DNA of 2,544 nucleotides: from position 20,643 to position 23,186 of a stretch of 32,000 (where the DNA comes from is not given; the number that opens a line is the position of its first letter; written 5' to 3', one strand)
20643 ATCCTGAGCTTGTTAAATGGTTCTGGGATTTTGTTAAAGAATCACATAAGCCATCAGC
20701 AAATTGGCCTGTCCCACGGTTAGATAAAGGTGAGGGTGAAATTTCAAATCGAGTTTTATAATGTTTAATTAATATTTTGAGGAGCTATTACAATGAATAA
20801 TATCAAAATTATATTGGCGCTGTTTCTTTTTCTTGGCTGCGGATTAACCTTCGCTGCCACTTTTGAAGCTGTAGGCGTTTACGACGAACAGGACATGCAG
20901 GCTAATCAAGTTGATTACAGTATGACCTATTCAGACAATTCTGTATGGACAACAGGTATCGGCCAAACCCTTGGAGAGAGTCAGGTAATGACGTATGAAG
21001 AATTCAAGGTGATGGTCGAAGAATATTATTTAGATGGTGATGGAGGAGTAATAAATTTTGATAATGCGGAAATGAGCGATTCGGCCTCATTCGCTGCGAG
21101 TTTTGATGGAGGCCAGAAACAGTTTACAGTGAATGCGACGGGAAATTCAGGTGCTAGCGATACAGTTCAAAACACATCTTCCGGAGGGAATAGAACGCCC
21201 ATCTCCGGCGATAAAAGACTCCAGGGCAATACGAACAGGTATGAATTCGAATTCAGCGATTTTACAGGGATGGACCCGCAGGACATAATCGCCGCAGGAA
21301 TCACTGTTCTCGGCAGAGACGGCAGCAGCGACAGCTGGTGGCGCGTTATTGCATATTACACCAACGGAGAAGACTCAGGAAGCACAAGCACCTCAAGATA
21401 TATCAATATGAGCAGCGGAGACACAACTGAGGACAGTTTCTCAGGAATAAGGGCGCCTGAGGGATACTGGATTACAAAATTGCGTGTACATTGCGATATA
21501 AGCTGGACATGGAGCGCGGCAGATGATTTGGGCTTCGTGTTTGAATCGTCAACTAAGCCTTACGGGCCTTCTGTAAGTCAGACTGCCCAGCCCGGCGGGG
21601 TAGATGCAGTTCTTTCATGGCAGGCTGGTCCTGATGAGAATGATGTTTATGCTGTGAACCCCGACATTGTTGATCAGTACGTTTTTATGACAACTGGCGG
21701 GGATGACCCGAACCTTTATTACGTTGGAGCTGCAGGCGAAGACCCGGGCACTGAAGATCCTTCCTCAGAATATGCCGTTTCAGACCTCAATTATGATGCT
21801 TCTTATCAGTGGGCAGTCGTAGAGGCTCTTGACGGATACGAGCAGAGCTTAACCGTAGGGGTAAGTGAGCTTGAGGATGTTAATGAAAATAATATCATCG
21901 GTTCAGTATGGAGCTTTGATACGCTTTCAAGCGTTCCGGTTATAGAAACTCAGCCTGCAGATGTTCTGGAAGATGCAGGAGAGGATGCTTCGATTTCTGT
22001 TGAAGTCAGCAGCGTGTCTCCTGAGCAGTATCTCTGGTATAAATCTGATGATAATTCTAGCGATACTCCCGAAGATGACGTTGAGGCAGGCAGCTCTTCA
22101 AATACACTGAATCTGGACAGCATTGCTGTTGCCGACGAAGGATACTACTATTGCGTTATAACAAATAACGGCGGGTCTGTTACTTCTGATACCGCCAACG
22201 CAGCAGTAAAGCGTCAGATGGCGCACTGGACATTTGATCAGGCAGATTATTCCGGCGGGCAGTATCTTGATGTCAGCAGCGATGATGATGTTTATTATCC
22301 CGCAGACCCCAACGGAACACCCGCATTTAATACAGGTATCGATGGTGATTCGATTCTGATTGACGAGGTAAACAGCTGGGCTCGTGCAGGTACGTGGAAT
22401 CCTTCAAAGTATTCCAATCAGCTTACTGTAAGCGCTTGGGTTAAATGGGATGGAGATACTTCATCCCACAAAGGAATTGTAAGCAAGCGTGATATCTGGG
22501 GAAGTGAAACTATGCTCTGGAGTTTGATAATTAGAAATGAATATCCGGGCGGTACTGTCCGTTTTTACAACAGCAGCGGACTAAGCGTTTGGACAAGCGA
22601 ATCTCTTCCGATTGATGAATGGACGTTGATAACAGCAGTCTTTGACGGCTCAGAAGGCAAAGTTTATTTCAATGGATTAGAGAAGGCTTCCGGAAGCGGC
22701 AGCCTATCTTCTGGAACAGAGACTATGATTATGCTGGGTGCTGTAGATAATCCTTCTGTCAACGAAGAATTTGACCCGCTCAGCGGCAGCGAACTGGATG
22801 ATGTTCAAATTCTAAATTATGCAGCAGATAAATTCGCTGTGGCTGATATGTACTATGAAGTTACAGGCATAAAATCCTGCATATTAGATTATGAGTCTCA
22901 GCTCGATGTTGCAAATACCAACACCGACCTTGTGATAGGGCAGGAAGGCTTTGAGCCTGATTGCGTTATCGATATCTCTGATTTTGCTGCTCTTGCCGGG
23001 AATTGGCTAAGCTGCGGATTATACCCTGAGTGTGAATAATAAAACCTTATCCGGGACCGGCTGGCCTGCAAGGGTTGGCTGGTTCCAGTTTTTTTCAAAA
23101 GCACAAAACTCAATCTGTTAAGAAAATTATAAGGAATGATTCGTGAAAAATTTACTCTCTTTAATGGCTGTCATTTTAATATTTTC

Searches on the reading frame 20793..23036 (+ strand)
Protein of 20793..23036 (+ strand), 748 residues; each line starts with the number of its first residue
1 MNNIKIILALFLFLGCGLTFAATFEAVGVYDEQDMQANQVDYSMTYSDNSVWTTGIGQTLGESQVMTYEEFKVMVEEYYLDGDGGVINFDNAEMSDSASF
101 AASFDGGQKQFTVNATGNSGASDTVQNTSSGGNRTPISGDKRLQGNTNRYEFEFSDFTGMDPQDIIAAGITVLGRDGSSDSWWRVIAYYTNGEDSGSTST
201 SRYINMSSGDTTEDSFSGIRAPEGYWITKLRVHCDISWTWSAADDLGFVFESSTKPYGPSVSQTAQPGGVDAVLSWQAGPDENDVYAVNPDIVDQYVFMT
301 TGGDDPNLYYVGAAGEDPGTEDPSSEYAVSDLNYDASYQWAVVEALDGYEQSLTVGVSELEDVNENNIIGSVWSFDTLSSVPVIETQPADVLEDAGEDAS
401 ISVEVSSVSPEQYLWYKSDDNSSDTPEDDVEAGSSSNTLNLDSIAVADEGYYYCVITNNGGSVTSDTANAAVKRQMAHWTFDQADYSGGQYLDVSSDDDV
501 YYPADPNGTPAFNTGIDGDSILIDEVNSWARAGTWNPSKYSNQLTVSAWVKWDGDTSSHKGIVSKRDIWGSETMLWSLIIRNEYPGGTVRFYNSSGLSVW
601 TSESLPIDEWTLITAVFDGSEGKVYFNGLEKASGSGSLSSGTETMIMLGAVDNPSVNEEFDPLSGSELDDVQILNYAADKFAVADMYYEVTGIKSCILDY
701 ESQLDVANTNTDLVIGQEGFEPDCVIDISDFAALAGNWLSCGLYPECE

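Call 3: search_protein_families(library=pfam, proteins=[window:20793-23036:+], max_evalue=1)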
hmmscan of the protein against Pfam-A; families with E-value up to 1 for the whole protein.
window:20793-23036:+ (748 aa): 7 families
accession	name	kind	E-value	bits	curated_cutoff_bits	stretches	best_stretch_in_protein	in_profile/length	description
PF13385.13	Laminin_G_3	-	4.2e-14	53.4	27.6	1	539-677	14-144/151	Concanavalin A-like lectin/glucanases superfamily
PF13927.12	Ig_3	-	3.8e-11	43.8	30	1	382-458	2-78/78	Immunoglobulin domain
PF07679.22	I-set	-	3.8e-09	36.9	23.7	1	382-466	1-85/90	Immunoglobulin I-set domain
PF00047.31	ig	-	5.4e-06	27.1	21.8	1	396-465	8-79/81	Immunoglobulin domain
PF07686.23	V-set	-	0.0017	19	26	1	413-467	45-103/109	Immunoglobulin V-set domain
PF13895.12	Ig_2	-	0.0019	18.8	27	1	394-471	12-78/79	Immunoglobulin domain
PF11465.14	Receptor_2B4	-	0.13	12.9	21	0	414-467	46-101/108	Natural killer cell receptor 2B4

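Call 31: search_protein_families(library=ncbifam, proteins=[window:20793-23036:+], max_evalue=0.01)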
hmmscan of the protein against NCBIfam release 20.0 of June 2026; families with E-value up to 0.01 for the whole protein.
window:20793-23036:+ (748 aa): 0 families
